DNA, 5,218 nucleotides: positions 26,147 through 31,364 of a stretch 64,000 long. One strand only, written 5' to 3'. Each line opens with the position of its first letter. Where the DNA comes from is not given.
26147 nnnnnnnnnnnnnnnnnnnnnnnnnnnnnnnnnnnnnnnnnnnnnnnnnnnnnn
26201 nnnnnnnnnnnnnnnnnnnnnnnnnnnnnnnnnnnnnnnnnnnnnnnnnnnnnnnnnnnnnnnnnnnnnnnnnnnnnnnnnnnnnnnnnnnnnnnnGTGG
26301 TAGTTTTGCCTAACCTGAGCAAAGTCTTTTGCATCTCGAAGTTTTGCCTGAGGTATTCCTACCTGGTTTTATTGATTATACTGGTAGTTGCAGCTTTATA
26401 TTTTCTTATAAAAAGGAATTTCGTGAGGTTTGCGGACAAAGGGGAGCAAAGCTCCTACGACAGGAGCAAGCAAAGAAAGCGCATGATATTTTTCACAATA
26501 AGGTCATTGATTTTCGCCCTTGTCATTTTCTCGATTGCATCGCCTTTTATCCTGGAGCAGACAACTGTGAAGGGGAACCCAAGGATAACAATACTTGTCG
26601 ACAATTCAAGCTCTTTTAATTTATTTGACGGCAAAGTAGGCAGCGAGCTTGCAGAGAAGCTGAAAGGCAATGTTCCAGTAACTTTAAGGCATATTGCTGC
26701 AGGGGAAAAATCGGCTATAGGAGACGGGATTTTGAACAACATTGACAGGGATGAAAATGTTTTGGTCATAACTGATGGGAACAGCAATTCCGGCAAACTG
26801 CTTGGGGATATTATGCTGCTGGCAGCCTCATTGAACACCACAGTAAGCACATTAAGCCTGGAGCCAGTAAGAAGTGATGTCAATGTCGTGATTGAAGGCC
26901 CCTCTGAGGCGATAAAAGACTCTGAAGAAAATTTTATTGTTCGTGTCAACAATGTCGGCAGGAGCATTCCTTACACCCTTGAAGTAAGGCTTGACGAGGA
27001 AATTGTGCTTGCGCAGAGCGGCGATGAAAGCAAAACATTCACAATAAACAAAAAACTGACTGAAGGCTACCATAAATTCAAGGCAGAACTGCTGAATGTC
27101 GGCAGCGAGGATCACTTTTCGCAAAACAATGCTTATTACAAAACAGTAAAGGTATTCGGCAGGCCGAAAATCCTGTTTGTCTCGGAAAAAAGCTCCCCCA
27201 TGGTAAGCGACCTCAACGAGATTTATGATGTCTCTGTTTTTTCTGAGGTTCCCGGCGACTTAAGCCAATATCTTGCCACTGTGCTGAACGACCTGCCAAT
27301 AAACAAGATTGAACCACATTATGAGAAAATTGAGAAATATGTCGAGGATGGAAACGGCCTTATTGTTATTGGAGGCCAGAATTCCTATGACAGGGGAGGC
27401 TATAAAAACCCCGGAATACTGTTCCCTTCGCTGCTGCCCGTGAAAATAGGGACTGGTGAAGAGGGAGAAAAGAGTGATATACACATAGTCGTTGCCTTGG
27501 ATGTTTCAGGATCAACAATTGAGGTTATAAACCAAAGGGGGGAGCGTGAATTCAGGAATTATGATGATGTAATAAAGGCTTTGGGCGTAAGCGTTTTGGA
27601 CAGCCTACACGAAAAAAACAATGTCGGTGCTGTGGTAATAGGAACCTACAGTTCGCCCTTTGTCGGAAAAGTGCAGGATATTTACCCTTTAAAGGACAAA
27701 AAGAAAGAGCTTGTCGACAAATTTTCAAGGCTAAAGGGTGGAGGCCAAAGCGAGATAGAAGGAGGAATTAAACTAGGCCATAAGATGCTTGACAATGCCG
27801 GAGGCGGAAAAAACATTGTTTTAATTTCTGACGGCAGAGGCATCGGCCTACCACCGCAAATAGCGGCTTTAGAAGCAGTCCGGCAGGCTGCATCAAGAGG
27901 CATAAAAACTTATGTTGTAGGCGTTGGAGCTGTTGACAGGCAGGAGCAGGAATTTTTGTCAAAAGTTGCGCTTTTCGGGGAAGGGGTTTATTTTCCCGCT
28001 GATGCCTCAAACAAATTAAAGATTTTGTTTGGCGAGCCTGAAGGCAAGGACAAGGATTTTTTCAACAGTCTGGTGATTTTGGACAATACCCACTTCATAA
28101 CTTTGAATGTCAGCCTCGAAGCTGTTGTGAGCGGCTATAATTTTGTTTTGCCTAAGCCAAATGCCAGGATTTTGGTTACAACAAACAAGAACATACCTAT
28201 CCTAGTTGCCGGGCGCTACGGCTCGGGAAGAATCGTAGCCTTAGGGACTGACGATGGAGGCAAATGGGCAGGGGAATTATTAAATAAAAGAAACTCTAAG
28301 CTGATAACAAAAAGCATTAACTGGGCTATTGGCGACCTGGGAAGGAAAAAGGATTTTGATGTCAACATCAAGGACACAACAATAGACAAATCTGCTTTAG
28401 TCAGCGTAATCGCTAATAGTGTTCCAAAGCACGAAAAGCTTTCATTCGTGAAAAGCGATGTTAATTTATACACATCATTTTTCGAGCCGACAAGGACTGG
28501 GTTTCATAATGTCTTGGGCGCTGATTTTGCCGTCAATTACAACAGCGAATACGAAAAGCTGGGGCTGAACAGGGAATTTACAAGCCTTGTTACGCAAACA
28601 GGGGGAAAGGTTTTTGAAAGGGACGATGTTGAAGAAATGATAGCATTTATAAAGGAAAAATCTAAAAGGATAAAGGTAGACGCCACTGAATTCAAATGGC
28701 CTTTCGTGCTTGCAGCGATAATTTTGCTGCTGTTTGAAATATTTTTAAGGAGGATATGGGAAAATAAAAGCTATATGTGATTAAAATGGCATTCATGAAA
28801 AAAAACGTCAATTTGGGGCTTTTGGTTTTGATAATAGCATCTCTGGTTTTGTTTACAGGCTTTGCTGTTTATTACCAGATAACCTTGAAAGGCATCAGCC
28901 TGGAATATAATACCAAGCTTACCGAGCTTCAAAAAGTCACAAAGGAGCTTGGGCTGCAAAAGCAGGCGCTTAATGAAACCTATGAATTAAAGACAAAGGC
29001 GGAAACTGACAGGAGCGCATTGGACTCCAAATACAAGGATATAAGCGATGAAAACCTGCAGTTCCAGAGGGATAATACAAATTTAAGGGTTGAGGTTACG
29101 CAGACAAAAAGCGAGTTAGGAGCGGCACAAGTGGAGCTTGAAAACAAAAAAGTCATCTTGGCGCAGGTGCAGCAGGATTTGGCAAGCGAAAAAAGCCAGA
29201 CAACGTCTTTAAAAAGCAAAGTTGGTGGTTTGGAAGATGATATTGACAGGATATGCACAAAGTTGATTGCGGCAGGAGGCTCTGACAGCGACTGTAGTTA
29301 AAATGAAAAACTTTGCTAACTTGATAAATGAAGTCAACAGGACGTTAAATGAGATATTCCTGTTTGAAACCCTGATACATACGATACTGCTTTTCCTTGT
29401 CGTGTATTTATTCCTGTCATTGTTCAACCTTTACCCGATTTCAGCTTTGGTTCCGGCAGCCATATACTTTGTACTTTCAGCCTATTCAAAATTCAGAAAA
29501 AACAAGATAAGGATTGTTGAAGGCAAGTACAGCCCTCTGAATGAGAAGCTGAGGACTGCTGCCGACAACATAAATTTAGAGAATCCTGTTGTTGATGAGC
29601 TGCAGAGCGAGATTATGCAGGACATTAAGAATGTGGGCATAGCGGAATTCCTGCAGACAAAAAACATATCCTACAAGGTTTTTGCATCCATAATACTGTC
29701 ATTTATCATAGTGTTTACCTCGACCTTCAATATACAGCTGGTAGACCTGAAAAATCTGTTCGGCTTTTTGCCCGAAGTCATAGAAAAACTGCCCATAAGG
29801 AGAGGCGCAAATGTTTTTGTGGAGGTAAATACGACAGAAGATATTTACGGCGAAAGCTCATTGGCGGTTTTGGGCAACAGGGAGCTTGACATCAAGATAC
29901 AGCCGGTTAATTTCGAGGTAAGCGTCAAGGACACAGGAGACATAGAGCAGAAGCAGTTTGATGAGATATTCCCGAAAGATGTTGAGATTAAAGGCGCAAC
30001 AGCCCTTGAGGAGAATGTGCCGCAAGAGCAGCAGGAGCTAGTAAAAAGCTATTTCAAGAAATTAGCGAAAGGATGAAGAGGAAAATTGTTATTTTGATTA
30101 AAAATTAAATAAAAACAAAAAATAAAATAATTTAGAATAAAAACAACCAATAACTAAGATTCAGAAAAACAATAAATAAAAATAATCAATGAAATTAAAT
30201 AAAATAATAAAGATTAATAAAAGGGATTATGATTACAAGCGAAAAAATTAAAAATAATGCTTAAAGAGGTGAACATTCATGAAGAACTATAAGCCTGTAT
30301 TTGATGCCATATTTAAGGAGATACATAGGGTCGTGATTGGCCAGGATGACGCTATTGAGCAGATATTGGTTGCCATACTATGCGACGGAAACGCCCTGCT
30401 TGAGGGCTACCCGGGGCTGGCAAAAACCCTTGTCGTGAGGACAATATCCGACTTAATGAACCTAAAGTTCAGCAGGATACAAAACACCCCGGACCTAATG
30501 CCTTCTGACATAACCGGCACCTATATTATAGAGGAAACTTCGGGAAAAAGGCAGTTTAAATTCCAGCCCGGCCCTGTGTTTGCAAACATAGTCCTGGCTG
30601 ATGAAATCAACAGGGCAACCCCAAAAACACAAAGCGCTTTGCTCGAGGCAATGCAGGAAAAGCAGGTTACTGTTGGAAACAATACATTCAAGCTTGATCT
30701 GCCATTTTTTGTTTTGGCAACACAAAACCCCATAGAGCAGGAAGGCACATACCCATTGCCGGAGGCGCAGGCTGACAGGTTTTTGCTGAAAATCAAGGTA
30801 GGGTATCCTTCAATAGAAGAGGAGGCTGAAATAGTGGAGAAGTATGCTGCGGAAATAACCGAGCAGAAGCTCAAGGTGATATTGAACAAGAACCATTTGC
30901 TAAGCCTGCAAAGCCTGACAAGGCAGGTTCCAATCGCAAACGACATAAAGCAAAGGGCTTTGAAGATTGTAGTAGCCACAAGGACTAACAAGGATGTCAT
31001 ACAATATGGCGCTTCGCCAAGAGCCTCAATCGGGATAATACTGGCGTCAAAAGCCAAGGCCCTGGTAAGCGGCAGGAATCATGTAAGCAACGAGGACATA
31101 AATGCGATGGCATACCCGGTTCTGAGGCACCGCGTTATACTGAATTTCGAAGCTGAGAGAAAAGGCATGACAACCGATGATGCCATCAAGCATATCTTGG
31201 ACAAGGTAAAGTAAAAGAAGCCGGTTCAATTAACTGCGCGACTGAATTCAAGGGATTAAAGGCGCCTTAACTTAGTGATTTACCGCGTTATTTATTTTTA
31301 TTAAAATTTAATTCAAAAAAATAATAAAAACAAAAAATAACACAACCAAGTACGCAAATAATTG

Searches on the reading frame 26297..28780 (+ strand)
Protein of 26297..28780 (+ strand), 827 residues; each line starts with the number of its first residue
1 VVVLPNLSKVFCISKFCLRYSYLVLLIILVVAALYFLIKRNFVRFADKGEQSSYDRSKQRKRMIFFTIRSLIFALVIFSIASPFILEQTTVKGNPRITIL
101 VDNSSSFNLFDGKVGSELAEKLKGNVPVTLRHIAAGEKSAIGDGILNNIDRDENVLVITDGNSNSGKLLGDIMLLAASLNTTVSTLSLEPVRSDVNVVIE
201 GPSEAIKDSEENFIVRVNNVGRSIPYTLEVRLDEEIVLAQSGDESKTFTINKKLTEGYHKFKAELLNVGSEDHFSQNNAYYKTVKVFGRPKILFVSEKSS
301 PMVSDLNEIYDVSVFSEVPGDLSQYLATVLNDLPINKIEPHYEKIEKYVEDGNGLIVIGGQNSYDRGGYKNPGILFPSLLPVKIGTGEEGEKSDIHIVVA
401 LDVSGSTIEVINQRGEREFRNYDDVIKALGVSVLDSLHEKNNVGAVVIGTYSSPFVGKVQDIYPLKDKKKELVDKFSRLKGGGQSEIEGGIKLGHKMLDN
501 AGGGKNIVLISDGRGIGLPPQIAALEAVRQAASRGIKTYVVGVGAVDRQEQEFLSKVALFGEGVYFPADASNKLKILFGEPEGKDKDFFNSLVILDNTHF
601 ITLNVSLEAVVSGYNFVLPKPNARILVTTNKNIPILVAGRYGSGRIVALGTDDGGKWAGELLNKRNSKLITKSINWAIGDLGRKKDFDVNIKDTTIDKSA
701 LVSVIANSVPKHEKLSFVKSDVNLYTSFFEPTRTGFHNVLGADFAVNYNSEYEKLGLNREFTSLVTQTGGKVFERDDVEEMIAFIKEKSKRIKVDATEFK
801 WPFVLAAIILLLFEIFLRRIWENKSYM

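Call 19: search_protein_families(library=pfam, proteins=[window:26297-28780:+])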
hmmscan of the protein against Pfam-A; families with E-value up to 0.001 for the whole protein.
window:26297-28780:+ (827 aa): 2 families
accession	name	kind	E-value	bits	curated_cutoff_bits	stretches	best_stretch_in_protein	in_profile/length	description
PF00092.34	VWA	-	5.9e-10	40.1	23.8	1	397-573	2-167/174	von Willebrand factor type A domain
PF07090.17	GATase1_like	-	5.6e-08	33.1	27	1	594-659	158-225/247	Putative glutamine amidotransferase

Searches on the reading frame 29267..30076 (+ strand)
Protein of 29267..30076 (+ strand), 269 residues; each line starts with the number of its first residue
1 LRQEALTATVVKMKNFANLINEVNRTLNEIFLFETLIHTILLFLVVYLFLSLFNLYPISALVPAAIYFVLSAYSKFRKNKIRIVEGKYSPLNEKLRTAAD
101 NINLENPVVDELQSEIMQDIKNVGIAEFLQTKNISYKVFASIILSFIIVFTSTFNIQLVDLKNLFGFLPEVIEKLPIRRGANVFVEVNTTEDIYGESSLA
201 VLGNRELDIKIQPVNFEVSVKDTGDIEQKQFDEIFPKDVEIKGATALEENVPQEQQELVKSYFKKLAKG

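Call 20: search_protein_families(library=pfam, proteins=[window:29267-30076:+])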
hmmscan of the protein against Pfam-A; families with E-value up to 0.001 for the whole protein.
window:29267-30076:+ (269 aa): 1 family
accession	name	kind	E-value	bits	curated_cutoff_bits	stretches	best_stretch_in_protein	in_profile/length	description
PF24334.1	DUF7502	-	2e-11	44.3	27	1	60-162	77-181/281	Family of unknown function (DUF7502)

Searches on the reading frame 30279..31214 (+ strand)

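Call 20: search_protein_families(library=pfam, proteins=[window:30279-31214:+])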
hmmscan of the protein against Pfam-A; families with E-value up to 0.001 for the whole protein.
window:30279-31214:+ (311 aa): 6 families
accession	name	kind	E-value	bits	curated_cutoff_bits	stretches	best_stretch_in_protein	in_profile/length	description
PF07726.17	AAA_3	-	3.6e-62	208.5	27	1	39-170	2-131/131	ATPase family associated with various cellular activities (AAA)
PF17863.7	AAA_lid_2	-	1.9e-19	69.6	22.7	1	238-305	6-73/74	AAA lid domain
PF07728.20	AAA_5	-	1.7e-15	57.7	22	1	39-168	2-139/139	AAA domain (dynein-related subfamily)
PF20030.5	bpMoxR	-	1.6e-13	50.7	27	1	10-187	5-179/205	MoxR domain in the MoxR-vWA-beta-propeller ternary systems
PF00004.35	AAA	-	1.6e-05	25.8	21.2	1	40-150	2-110/131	ATPase family associated with various cellular activities (AAA)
PF00493.29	MCM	-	0.00014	21.5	23.3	1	32-153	53-175/224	MCM P-loop domain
